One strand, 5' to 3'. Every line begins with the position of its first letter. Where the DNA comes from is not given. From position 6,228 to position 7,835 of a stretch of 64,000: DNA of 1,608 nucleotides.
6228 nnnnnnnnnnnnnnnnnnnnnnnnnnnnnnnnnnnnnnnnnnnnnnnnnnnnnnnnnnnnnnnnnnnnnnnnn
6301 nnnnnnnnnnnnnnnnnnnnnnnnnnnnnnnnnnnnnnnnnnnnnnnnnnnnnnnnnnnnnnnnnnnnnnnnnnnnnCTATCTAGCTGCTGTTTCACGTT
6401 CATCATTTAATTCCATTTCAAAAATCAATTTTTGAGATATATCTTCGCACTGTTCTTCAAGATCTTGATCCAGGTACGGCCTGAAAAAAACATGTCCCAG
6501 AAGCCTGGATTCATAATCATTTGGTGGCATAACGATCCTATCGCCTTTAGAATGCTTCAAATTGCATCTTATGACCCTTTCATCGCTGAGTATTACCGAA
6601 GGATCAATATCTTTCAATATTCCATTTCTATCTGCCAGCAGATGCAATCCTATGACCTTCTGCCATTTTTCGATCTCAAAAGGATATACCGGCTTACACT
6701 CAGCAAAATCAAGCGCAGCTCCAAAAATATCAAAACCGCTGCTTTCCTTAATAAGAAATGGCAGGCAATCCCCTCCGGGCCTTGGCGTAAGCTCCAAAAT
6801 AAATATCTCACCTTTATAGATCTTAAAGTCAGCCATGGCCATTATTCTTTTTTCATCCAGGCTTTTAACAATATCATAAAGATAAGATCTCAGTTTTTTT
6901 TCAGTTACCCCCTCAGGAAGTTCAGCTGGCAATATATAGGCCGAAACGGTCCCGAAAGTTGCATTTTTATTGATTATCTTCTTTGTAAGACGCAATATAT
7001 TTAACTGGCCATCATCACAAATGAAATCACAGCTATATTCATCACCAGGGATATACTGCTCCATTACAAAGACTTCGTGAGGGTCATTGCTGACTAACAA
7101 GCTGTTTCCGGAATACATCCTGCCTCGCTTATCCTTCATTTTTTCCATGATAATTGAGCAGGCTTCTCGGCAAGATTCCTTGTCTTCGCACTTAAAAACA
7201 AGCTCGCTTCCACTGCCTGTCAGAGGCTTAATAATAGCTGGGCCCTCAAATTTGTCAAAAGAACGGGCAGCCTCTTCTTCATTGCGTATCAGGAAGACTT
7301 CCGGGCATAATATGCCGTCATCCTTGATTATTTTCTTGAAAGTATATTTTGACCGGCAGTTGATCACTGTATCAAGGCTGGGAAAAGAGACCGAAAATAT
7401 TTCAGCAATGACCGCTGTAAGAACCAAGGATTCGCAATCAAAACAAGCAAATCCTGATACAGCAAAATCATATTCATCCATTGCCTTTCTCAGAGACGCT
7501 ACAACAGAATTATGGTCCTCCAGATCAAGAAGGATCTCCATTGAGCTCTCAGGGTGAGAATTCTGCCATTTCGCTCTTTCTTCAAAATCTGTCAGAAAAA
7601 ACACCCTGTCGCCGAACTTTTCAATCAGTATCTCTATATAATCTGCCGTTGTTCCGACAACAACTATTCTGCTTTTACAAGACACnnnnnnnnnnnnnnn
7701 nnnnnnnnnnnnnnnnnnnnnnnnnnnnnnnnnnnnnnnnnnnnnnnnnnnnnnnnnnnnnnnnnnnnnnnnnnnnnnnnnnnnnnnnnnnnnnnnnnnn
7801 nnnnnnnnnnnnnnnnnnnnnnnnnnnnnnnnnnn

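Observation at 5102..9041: Tightly overlapping four-gene operon: SpeH-like pyruvoyl decarboxylase, FemAB/GNAT-fold transferase, ATP-grasp ligase, fold-III PLP decarboxylase; candidate undescribed amine/amide small-molecule pathway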

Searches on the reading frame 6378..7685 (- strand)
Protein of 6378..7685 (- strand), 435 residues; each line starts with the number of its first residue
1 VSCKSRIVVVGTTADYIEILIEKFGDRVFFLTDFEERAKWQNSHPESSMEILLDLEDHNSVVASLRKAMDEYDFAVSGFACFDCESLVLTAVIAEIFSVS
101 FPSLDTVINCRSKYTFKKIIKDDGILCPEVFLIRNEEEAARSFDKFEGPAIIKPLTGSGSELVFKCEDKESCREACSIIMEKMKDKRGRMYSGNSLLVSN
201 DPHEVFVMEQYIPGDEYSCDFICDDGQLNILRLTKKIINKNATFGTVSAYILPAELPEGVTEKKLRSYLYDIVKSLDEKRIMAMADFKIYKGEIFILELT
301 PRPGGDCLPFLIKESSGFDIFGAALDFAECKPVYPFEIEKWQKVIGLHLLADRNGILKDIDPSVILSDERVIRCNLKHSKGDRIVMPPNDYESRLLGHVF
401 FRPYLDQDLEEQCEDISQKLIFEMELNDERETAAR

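Call 4: search_protein_families(library=pfam, proteins=[window:6378-7685:-], max_evalue=0.01)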
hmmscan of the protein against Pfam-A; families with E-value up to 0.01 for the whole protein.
window:6378-7685:- (435 aa): 5 families
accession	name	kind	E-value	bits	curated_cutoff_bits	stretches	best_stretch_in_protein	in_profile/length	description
PF13535.11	ATP-grasp_4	-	2.6e-15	56.8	27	1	148-307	3-157/160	ATP-grasp domain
PF02655.19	ATP-grasp_3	-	3.6e-12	47.1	23.2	1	110-305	1-159/160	ATP-grasp domain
PF02222.28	ATP-grasp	-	0.00014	22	27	1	120-303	3-163/179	ATP-grasp domain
PF14397.11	ATPgrasp_ST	-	0.0011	18.6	31.4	1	111-215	20-123/278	Sugar-transfer associated ATP-grasp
PF08443.16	RimK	-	0.0081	16.2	21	0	112-177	3-70/188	RimK-like ATP-grasp domain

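Call 5: search_protein_families(library=ncbifam, proteins=[window:6378-7685:-], max_evalue=0.01)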
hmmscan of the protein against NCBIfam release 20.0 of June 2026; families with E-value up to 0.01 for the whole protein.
window:6378-7685:- (435 aa): 23 families
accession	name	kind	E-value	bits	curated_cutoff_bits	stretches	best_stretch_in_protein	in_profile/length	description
NF002563.0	PRK02186.1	subfamily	3e-20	72.1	625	1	106-361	101-334/890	argininosuccinate lyase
TIGR00768.1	rimK_fam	subfamily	1.3e-10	41.1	143.4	1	60-179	34-154/276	RimK family alpha-L-glutamate ligase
NF002378.0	PRK01372.1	subfamily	9.7e-09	34.3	243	1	112-304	100-272/305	D-alanine--D-alanine ligase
NF009404.0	PRK12767.1-3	equivalog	1.8e-08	33.7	316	1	102-305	101-286/344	carbamoyl phosphate synthase-like protein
TIGR01205.1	D_ala_D_alaTIGR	subfamily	3e-08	33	245.65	2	206-304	185-288/318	D-alanine--D-alanine ligase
TIGR01161.1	purK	equivalog_domain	8.4e-08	31.9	318.4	1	245-303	209-266/362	5-(carboxyamino)imidazole ribonucleotide synthase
NF009405.0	PRK12767.1-4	equivalog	1.4e-07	30.8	390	1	103-175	103-172/320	carbamoyl phosphate synthase-like protein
TIGR02144.1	LysX_arch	equivalog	7.1e-07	28.6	275.6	1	87-186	62-160/281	lysine biosynthesis protein LysX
NF003671.0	PRK05294.1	equivalog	9.5e-07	26.8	599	1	110-314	664-848/1058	carbamoyl-phosphate synthase large subunit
TIGR01369.1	CPSaseII_lrg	equivalog_domain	4.1e-06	24.7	1027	1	203-313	742-850/1052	carbamoyl-phosphate synthase (glutamine-hydrolyzing) large subunit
NF005543.0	PRK07206.1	subfamily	4.5e-06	25.6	302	1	109-233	105-219/416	hypothetical protein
NF040720.1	MptN_Meth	equivalog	5.5e-06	25.7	350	1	105-191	94-178/291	tetrahydromethanopterin:alpha-L-glutamate ligase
NF004679.0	PRK06019.1-5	equivalog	2.8e-05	23.1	326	1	99-303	86-268/376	5-(carboxyamino)imidazole ribonucleotide synthase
NF002527.0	PRK01966.1-3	equivalog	3.1e-05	23.3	310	0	95-174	99-183/332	D-alanine--D-alanine ligase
NF009406.0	PRK12767.1-5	equivalog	3.6e-05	23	271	1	101-175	102-176/327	carbamoyl phosphate synthase-like protein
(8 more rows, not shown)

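Call 7: find_encoding_contigs(protein=window:6378-7685:-, flank=10000, max_places=6)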
Protein window:6378-7685:- (435 aa): 23 contigs read that carry it; 6 places shown.
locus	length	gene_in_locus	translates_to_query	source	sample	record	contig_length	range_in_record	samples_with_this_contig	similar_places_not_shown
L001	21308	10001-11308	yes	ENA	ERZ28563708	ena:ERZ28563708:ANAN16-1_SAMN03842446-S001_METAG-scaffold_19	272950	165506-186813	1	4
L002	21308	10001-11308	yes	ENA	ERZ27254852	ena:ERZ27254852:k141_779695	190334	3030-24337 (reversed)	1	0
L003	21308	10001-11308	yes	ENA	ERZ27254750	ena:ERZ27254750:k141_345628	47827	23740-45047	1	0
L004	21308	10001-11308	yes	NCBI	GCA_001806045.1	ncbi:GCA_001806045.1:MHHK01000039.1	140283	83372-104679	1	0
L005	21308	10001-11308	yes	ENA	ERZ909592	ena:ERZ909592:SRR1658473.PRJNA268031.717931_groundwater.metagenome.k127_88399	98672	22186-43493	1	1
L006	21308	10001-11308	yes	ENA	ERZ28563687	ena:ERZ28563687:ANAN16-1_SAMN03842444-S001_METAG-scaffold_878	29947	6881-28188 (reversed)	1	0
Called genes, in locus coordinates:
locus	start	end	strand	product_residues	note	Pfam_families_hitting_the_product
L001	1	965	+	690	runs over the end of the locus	PF12450:vWF_A, PF00092:VWA, PF13519:VWA_2, PF13768:VWA_3, PF12034:YfbK_C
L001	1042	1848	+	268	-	-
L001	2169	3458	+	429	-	PF00497:SBP_bac_3, PF00512:HisKA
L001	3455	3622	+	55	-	-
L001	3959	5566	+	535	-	PF00270:DEAD, PF04851:ResIII, PF00271:Helicase_C, PF03880:DbpA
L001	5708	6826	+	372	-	PF02129:Peptidase_S15 (faint), PF00561:Abhydrolase_1 (weak), PF12146:Hydrolase_4, PF12697:Abhydrolase_6 (weak), PF00326:Peptidase_S9 (weak)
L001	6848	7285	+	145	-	PF00383:dCMP_cyt_deam_1, PF14437:MafB19-deam, PF14439:Bd3614-deam (faint)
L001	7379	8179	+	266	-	PF00520:Ion_trans, PF07885:Ion_trans_2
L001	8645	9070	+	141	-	PF02675:AdoMet_dc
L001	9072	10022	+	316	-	PF13480:Acetyltransf_6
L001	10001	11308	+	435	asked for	PF02655:ATP-grasp_3, PF13535:ATP-grasp_4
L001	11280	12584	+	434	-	PF00278:Orn_DAP_Arg_deC, PF02784:Orn_Arg_deC_N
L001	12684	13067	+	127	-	PF00392:GntR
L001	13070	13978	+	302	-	PF00005:ABC_tran, PF13304:AAA_21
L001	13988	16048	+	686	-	PF07661:MORN_2 (faint)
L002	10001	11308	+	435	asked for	PF02655:ATP-grasp_3, PF13535:ATP-grasp_4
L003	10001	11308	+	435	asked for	PF02655:ATP-grasp_3, PF13535:ATP-grasp_4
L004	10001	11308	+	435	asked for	PF02655:ATP-grasp_3, PF13535:ATP-grasp_4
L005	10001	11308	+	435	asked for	PF02655:ATP-grasp_3, PF13535:ATP-grasp_4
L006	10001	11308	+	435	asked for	PF02655:ATP-grasp_3, PF13535:ATP-grasp_4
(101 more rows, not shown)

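Call 8: find_homologous_proteins(query=window:6378-7685:-, max_evalue=0.00001)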
Query window:6378-7685:- (435 aa): 1151 proteins with E <= 0.00001 among 8000 candidates; the best 120 are listed.
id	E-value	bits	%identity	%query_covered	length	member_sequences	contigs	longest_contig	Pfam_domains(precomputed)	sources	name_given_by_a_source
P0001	2.6e-291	984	100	100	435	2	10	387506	PF13535.12,PF02655.20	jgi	-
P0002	1.4e-202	692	89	79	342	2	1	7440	PF13535.12,PF02655.20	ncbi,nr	ncbi:MAG: ATP-grasp domain-containing protein, partial [Candidatus Omnitrophica bacterium]|nr:ATP-gr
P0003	5.3e-150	518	57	97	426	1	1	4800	PF13535.12,PF08443.17,PF02655.20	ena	-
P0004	2.6e-147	510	54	98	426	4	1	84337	PF13535.12,PF02655.20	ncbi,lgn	ncbi:MAG: ATP-grasp domain-containing protein [Candidatus Omnitrophota bacterium]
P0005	1.4e-146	507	55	98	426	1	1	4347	PF13535.12,PF02655.20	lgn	-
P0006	3.6e-144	499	53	98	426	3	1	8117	PF13535.12,PF02655.20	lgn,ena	-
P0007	3.7e-143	496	51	98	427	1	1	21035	PF13535.12,PF02655.20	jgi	jgi:biotin carboxylase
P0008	2.4e-141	490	51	98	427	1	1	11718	PF13535.12,PF08443.17,PF02655.20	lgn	-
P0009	4.6e-141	489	53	98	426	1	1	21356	PF13535.12,PF02655.20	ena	-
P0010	3.7e-139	483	52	98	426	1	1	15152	PF13535.12,PF08443.17,PF02655.20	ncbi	ncbi:MAG: ATP-grasp domain-containing protein [Candidatus Omnitrophota bacterium]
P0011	5.0e-134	466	50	97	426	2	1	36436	PF13535.12,PF02655.20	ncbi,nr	ncbi:MAG: ATP-grasp domain-containing protein [Candidatus Omnitrophica bacterium]|nr:ATP-grasp domai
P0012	9.0e-134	465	52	97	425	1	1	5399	PF13535.12,PF02655.20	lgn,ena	-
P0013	7.1e-128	445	48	97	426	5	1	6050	PF13535.12,PF02655.20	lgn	-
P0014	1.2e-127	445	46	98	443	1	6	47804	PF13535.12,PF08443.17,PF02655.20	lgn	-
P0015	4.2e-127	443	47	99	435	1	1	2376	PF13535.12,PF02655.20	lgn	-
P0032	3.5e-110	387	44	97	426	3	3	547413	PF13535.12,PF08443.17,PF02655.20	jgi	-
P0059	2.3e-107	378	42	97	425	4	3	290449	PF13535.12,PF02655.20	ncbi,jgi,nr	ncbi:MAG TPA: ATP-grasp domain-containing protein [Candidatus Hydrogenedentes bacterium]|nr:ATP-gras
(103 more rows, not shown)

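Call 11: find_related_loci(query=A1, collection=genome_contigs, flank=8000)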
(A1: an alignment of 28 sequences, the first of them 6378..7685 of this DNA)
Query A1 (435 aa) in genome_contigs; peptide patterns used: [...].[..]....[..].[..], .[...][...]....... (x = any residue, [..] = any of these).
377 stretches matched a pattern; 368 encode a relative of the query (tblastn E <= 1e-3); the best 80 are kept; 80 distinct loci.
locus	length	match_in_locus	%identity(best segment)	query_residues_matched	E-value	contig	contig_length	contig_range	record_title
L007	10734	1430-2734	89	1-435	0e+0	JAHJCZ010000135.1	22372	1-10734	MAG: Candidatus Omnitrophota bacterium isolate Modern_marine.mb.324 Modern_marine.mb.324_k141_1956936, whole genome shot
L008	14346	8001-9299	52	1-430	6e-145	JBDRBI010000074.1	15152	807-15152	MAG: Candidatus Omnitrophota bacterium isolate MEGAHIT-group-1.110 k141_5561319, whole genome shotgun sequence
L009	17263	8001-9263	52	6-425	2e-140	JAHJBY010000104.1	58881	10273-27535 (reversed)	MAG: Candidatus Omnitrophota bacterium isolate Modern_marine.mb.279 Modern_marine.mb.279_k141_2291537, whole genome shot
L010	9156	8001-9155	55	1-384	1e-134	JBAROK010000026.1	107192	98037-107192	MAG: Candidatus Omnitrophota bacterium isolate MFD13429_ilm_asm_bin15 k127_29712, whole genome shotgun sequence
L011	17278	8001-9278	49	8-431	1e-132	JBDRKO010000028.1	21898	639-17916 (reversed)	MAG: Candidatus Omnitrophota bacterium isolate MEGAHIT-group-1.726 k141_9054757, whole genome shotgun sequence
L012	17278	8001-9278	46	1-425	6e-131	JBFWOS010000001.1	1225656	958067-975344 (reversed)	MAG: Candidatus Omnitrophota bacterium isolate CA_2019_TPBF_141 NODE_21_length_1225656_cov_49.572922_TPBF, whole genome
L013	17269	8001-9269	46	4-425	1e-127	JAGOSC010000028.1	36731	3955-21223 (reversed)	MAG: Candidatus Omnitrophota bacterium isolate Gw_Eff_bin_307 Gw_Eff_2002_length_36731_cov_6.006010, whole genome shotgu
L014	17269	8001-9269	42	4-425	8e-118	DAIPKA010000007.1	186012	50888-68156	MAG TPA_asm: Candidatus Hydrogenedentota bacterium isolate CTOTU18300 NODE_49_length_186012_cov_23.939163, whole genome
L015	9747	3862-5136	44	6-428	6e-117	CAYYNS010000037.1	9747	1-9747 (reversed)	MAG TPA_asm: uncultured candidatus Brocadiaceae bacterium isolate SRP231805_co3_295 genome assembly, contig: NODE_6040_l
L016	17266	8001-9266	43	6-425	1e-115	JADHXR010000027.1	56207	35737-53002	MAG: Phycisphaerae bacterium isolate BS750m-G58 BS-750m-C372, whole genome shotgun sequence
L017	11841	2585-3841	44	6-423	4e-115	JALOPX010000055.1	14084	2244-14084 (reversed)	MAG: Candidatus Krumholzibacteriia bacterium isolate Prado140 scaffold_6249, whole genome shotgun sequence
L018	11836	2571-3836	42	6-425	4e-114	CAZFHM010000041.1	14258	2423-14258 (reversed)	MAG TPA_asm: uncultured Pirellulales bacterium isolate binchicken_co34_544 genome assembly, contig: NODE_7117_length_142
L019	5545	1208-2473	42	6-425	2e-113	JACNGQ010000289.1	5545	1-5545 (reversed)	MAG: Planctomycetota bacterium isolate NIOZ-UU13 NIOZ-UU_NODE_18803_length_5545_cov_12.1399, whole genome shotgun sequen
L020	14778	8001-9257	45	6-424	5e-113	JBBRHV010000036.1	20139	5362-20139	MAG: Candidatus Omnitrophota bacterium isolate Co_metawrap_2736 Cmw_2736_k141_6486179_length_20139_cov_10.9960, whole ge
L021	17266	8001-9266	44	6-426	1e-112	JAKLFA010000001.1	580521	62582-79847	MAG: Candidatus Omnitrophota bacterium isolate RA.bin146 RA.bin146_1, whole genome shotgun sequence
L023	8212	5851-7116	41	6-425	3e-112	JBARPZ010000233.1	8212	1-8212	MAG: Sedimentisphaerales bacterium isolate MFD13424_ilm_asm_bin26 k127_182043, whole genome shotgun sequence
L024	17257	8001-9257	42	7-425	4e-111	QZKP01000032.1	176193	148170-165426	MAG: Desulfarculus sp. isolate SURF_10 Ga0104751_1000033, whole genome shotgun sequence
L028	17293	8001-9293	42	1-429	2e-110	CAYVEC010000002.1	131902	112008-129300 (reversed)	MAG TPA_asm: uncultured Planctomycetales bacterium isolate SRP263991_co7_332 genome assembly, contig: NODE_66_length_131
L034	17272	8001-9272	41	6-427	2e-107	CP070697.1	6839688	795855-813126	MAG: Desulfobacterales bacterium isolate bin589 chromosome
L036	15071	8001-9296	40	4-434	2e-107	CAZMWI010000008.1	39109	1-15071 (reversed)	MAG TPA_asm: uncultured Ignavibacteriaceae bacterium isolate SRP214966_co3_100 genome assembly, contig: NODE_938_length_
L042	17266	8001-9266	41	6-425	2e-105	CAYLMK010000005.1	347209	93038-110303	MAG TPA_asm: uncultured Thermodesulfobacteriota bacterium isolate binchicken_co274_253 genome assembly, contig: NODE_22_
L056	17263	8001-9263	41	7-425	3e-102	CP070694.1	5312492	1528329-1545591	MAG: Desulfobacterales bacterium isolate bin60 chromosome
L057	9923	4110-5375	41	7-426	4e-102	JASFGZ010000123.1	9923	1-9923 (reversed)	MAG: Desulfobacterales bacterium isolate D0606U20metaG_Bin_82 D0606U20metaG_FD_scaffold_537_c1, whole genome shotgun seq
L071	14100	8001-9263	38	6-424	2e-98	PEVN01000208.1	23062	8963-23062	MAG: Armatimonadetes bacterium CG06_land_8_20_14_3_00_66_21 CG06_land_8_20_14_3.00_150_scaffold_1723_c, whole genome sho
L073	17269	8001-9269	42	6-425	8e-98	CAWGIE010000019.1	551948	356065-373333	MAG: uncultured bacterium isolate MFD02416.bin.2.262 genome assembly, contig: contig_4410, whole genome shotgun sequence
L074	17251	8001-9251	40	5-425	2e-97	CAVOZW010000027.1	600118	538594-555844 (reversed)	MAG: uncultured delta proteobacterium isolate MFD09964.bin.1.31 genome assembly, contig: contig_898, whole genome shotgu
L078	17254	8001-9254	39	5-420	2e-96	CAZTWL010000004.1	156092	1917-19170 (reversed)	MAG TPA_asm: uncultured Verrucomicrobiota bacterium isolate SRP192927_co3_754 genome assembly, contig: NODE_76_length_15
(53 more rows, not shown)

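Call 19: search_protein_families(library=pfam, proteins=[L016:5894-6553:+, L023:3743-4423:+, L024:3431-4843:+, L036:10655-12097:+, L042:5722-6609:-, L073:10751-11830:-, L036:2095-4128:+, L071:4614-6548:+], max_evalue=0.001)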
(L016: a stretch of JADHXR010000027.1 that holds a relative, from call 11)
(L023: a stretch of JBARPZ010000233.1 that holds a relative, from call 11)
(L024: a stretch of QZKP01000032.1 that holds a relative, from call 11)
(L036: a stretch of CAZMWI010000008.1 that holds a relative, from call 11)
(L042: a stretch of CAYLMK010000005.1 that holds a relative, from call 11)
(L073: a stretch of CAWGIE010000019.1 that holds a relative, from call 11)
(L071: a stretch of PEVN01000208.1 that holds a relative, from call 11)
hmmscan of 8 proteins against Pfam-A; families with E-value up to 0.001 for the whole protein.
L016:5894-6553:+ (219 aa): 1 family
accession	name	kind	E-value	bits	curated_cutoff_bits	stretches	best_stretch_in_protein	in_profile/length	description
PF00440.29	TetR_N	-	6.7e-16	58.2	24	1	26-72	1-47/47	Bacterial regulatory proteins, tetR family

L023:3743-4423:+ (226 aa): 1 family
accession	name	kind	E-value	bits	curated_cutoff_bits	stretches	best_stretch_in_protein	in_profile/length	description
PF00440.29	TetR_N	-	1.9e-15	56.8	24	1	26-72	1-47/47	Bacterial regulatory proteins, tetR family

L024:3431-4843:+ (470 aa): 7 families
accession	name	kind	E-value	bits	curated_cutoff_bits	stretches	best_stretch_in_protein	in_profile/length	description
PF00158.32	Sigma54_activat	-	2.2e-67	226.4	20.2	1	153-317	3-167/168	Sigma-54 interaction domain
PF25601.1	AAA_lid_14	-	1.9e-23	82.5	27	1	324-398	2-76/87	AAA+ ATPase lid domain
PF14532.12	Sigma54_activ_2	-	1.5e-18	67.8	25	1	154-322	3-138/138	Sigma-54 interaction domain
PF07728.20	AAA_5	-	1.4e-09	38.5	22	1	175-292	2-122/139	AAA domain (dynein-related subfamily)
PF02954.25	HTH_8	-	7.8e-06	26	22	1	422-462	2-42/42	Bacterial regulatory protein, Fis family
PF13191.12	AAA_16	-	1.1e-05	26.5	32.6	1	158-211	9-63/167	AAA ATPase domain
PF00004.35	AAA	-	3.4e-05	24.7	21.2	1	175-293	1-110/131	ATPase family associated with various cellular activities (AAA)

L036:10655-12097:+ (480 aa): 1 family
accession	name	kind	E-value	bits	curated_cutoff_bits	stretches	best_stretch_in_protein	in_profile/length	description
PF07690.21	MFS_1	-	3.5e-21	75.9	33.4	2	41-360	6-314/347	Major Facilitator Superfamily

L042:5722-6609:- (295 aa): 0 families

L073:10751-11830:- (359 aa): 0 families

L036:2095-4128:+ (677 aa): 3 families
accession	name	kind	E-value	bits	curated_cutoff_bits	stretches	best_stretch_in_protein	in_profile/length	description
PF00939.25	Na_sulph_symp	-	2.4e-39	136.1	27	1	231-674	23-468/472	Sodium:sulfate symporter transmembrane region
PF03600.22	CitMHS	-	1.5e-24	87.2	31.9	2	250-599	2-322/336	Citrate transporter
PF00072.30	Response_reg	-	1.7e-24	86.5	30.2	1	4-114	1-110/111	Response regulator receiver domain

L071:4614-6548:+ (644 aa): 1 family
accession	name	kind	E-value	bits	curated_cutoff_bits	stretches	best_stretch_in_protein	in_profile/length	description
PF00440.29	TetR_N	-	2.5e-15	56.4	24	1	451-496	1-46/47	Bacterial regulatory proteins, tetR family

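Call 21: search_solved_structures(query=window:6378-7685:-, max_evalue=0.001)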
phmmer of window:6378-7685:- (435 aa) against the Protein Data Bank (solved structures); distinct sequences matched with E-value up to 0.001: 3.
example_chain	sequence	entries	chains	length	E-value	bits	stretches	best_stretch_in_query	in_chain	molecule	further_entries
3vot_A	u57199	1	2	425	1.3e-12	50.8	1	55-339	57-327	L-amino acid ligase, BL00235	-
4dim_A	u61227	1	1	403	4.5e-11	45.8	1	80-386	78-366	Phosphoribosylglycinamide synthetase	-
4wd3_A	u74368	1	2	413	1.1e-07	34.6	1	87-382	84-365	L-amino acid ligase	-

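Call 57: search_protein_families(library=padloc, proteins=[window:6378-7685:-], max_evalue=0.001)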
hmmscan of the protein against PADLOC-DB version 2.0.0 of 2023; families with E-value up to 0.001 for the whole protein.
window:6378-7685:- (435 aa): 0 families

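Call 59: find_encoding_contigs(protein=P0059, flank=10000, max_places=1)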
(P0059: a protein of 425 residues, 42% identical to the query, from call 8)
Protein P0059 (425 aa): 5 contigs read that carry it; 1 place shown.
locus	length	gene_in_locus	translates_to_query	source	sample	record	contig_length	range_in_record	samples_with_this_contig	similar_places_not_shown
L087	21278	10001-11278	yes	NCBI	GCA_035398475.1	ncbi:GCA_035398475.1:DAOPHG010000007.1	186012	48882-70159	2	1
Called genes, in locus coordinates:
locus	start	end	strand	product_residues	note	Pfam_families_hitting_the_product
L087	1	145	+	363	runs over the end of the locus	PF21687:T2SSK_1st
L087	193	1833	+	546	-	PF11104:PilM_2, PF05134:T2SSL (weak)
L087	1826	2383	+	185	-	-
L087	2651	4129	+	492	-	PF00370:FGGY_N, PF02782:FGGY_C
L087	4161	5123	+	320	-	PF01261:AP_endonuc_2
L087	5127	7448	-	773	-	-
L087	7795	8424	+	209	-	PF00440:TetR_N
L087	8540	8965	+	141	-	PF02675:AdoMet_dc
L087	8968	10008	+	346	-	PF13480:Acetyltransf_6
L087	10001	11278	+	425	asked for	PF02655:ATP-grasp_3 (faint), PF13535:ATP-grasp_4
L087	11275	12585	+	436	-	PF00278:Orn_DAP_Arg_deC (weak), PF02784:Orn_Arg_deC_N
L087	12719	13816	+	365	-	-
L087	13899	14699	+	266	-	PF02585:PIG-L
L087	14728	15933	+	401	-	PF01306:LacY_symp (weak), PF03825:Nuc_H_symport, PF07690:MFS_1, PF12832:MFS_1_like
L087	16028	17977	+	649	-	PF13589:HATPase_c_3, PF00183:HSP90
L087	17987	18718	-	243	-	PF01346:FKBP_N, PF16109:DUF4827 (faint), PF00254:FKBP_C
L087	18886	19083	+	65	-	-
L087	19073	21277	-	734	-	PF00144:Beta-lactamase, PF07075:NamZ_N, PF20732:NamZ_C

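Call 60: find_encoding_contigs(protein=P0032, flank=10000, max_places=1)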
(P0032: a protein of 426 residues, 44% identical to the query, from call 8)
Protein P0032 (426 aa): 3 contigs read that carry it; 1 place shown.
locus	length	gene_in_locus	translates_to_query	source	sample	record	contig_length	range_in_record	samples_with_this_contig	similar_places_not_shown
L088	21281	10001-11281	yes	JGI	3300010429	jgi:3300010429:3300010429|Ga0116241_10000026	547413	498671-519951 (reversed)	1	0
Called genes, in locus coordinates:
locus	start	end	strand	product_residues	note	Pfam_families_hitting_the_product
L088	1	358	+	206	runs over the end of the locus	-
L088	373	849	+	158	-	PF09055:Sod_Ni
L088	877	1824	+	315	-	PF02156:Glyco_hydro_26 (weak)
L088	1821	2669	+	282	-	PF00149:Metallophos, PF12850:Metallophos_2 (faint)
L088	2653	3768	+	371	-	-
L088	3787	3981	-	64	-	PF07311:Dodecin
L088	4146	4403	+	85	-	-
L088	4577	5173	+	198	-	PF09997:DUF2238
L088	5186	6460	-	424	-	PF00245:Alk_phosphatase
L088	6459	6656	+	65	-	-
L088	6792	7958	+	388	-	PF00072:Response_reg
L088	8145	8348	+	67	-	PF00313:CSD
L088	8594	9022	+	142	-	PF02675:AdoMet_dc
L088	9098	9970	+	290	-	PF13480:Acetyltransf_6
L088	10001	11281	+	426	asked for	PF02655:ATP-grasp_3 (faint), PF08443:RimK (weak), PF13535:ATP-grasp_4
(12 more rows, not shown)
